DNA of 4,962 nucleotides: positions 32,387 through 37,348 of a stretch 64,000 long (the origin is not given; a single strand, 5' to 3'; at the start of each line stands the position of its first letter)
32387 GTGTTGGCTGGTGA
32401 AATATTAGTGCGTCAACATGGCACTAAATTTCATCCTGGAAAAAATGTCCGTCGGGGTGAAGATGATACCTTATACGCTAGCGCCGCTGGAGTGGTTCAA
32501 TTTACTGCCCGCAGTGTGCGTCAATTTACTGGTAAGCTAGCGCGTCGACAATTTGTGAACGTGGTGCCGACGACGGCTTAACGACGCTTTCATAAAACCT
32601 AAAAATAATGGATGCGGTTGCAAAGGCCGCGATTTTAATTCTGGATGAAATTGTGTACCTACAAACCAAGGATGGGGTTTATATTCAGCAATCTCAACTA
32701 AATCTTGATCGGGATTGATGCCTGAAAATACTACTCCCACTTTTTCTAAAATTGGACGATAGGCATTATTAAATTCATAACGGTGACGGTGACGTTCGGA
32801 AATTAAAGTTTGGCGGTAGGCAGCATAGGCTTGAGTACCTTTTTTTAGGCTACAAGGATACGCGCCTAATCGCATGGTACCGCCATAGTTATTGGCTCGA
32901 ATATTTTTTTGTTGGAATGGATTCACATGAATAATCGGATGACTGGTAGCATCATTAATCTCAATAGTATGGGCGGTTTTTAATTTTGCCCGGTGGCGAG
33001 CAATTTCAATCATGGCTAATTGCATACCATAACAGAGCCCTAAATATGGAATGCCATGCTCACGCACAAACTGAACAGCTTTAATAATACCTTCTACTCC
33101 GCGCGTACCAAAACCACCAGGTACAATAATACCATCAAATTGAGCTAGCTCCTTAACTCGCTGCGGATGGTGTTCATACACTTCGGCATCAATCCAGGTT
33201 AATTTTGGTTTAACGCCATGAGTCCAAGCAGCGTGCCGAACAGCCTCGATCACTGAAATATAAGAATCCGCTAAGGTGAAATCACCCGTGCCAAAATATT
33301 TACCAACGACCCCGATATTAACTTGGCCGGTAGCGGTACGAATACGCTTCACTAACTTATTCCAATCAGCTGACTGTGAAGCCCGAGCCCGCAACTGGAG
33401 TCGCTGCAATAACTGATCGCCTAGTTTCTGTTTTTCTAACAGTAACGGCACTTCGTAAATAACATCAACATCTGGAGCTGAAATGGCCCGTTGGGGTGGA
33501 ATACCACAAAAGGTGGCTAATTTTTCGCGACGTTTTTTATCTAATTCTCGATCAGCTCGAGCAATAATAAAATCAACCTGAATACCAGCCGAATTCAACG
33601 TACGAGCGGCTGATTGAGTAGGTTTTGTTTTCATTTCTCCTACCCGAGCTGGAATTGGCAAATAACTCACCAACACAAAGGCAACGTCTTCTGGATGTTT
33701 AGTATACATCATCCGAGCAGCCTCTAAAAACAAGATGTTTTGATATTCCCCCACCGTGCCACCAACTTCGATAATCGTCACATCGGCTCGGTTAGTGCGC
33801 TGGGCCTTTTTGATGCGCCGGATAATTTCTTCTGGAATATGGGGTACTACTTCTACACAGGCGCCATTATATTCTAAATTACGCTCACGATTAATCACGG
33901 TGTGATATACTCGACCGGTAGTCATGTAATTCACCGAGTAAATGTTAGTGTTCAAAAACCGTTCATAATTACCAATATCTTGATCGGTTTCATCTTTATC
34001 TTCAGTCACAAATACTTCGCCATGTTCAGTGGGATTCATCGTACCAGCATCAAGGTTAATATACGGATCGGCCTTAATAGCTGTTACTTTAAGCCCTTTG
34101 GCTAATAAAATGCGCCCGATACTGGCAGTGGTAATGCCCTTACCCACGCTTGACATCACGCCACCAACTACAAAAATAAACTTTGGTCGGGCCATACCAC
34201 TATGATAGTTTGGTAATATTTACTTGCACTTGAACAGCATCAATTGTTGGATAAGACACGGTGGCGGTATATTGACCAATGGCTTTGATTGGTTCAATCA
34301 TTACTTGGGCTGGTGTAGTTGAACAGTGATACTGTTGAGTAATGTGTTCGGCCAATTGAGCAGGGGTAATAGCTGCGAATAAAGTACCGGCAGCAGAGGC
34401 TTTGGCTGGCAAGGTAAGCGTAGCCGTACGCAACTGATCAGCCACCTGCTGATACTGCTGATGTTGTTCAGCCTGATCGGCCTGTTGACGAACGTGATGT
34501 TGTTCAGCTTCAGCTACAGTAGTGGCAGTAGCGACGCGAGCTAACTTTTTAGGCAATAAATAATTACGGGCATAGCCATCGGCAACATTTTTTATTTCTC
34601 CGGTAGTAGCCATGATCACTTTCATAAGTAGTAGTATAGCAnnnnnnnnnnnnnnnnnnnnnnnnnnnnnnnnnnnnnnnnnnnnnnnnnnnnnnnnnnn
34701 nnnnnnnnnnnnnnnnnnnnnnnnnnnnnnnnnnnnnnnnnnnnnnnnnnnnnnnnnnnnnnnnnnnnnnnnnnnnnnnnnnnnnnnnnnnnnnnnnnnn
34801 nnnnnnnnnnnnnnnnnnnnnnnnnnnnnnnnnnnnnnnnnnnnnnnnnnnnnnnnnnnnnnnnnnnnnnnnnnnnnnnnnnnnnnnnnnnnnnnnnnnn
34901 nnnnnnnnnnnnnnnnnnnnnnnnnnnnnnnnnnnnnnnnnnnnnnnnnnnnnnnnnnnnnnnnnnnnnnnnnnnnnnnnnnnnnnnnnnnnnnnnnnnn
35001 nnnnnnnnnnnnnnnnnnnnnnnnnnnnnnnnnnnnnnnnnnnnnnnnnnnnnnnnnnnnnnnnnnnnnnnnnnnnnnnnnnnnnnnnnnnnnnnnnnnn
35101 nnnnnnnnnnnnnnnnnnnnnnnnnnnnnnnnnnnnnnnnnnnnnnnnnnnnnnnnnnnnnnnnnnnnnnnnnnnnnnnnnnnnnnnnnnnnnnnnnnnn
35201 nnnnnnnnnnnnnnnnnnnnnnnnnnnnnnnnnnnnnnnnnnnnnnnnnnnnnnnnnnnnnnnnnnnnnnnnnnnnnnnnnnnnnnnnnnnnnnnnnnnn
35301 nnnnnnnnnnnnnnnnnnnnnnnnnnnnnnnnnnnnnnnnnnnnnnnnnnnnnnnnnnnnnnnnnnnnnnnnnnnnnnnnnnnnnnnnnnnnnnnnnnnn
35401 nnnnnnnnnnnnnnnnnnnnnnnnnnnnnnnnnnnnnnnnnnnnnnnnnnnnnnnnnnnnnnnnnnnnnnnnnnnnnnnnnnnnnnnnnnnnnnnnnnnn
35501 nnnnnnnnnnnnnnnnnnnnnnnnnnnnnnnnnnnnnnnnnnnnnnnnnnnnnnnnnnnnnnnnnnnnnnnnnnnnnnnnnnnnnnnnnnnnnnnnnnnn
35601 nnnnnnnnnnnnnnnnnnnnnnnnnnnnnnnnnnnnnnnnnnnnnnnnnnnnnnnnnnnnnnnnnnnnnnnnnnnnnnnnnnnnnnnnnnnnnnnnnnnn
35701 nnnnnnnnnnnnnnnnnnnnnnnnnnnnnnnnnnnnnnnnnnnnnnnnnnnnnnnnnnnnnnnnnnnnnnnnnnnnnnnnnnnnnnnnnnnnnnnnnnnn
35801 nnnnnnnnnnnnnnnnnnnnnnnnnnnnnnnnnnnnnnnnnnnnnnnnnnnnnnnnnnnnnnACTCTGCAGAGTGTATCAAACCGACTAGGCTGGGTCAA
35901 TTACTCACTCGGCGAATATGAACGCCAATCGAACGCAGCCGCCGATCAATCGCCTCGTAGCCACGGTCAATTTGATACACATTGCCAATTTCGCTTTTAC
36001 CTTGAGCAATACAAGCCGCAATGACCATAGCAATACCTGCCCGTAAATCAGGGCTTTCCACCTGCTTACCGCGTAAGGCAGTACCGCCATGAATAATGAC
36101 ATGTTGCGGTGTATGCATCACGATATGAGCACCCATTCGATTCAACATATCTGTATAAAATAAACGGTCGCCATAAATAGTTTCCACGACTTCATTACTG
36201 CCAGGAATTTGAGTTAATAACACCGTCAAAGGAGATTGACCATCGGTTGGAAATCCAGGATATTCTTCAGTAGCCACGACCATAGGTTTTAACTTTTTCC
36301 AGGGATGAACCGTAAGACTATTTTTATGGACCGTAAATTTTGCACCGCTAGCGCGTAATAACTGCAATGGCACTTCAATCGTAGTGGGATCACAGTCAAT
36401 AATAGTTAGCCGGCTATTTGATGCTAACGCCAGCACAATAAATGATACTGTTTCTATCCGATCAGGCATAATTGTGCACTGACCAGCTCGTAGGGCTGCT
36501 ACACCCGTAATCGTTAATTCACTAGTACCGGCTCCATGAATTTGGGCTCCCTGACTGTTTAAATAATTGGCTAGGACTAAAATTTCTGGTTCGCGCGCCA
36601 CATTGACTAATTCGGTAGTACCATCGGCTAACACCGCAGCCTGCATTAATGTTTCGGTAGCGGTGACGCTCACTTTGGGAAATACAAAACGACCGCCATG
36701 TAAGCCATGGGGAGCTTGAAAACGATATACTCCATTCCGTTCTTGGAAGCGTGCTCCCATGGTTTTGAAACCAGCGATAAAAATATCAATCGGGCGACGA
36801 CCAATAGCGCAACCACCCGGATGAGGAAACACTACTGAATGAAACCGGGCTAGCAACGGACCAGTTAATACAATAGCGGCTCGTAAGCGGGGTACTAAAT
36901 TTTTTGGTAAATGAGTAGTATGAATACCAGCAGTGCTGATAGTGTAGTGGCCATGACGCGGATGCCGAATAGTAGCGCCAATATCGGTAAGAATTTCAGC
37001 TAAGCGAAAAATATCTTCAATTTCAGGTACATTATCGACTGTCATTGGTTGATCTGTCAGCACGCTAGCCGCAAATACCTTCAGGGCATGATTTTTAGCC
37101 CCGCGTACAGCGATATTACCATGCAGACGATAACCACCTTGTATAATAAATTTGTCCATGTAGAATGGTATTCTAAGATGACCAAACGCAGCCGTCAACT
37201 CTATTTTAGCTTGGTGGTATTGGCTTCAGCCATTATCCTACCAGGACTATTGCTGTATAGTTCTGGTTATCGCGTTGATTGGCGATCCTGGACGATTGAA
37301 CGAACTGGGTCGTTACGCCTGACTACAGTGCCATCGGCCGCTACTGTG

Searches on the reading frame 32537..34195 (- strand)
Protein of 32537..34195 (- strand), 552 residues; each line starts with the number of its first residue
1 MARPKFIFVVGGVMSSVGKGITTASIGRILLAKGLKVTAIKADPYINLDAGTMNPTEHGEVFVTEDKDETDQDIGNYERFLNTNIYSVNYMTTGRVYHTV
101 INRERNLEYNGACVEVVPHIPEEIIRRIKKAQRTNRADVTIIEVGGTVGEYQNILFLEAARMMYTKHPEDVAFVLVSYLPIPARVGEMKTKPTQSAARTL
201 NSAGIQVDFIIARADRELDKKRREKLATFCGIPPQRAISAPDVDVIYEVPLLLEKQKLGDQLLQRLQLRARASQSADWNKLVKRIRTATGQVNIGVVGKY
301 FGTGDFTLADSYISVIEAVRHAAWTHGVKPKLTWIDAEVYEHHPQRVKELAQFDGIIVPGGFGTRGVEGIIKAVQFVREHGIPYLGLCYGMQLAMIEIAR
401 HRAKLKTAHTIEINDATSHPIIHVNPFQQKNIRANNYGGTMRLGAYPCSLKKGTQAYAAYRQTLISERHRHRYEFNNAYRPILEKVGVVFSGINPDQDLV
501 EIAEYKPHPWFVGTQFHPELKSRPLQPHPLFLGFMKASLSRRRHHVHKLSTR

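Call 85: search_protein_families(library=pfam, proteins=[window:32537-34195:-], max_evalue=0.0001)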
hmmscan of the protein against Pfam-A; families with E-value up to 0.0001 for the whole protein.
window:32537-34195:- (552 aa): 3 families
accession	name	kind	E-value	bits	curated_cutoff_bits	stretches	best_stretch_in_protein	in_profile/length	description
PF06418.20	CTP_synth_N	-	2.6e-101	338.9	26.1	1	5-268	1-265/265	CTP synthase N-terminus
PF00117.34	GATase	-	3.1e-34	118.7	22.8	1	308-536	2-189/190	Glutamine amidotransferase class-I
PF01656.29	CbiA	-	7.7e-06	26.3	25.4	1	11-138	4-54/125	CobQ/CobB/MinD/ParA nucleotide binding domain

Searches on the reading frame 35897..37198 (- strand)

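Call 85: search_protein_families(library=pfam, proteins=[window:35897-37198:-], max_evalue=0.0001)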
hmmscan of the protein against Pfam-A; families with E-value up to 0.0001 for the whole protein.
window:35897-37198:- (433 aa): 1 family
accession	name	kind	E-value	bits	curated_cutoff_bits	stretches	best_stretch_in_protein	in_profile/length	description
PF00275.25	EPSP_synthase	-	1.1e-70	238.9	22.8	1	20-419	2-415/417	EPSP synthase (3-phosphoshikimate 1-carboxyvinyltransferase)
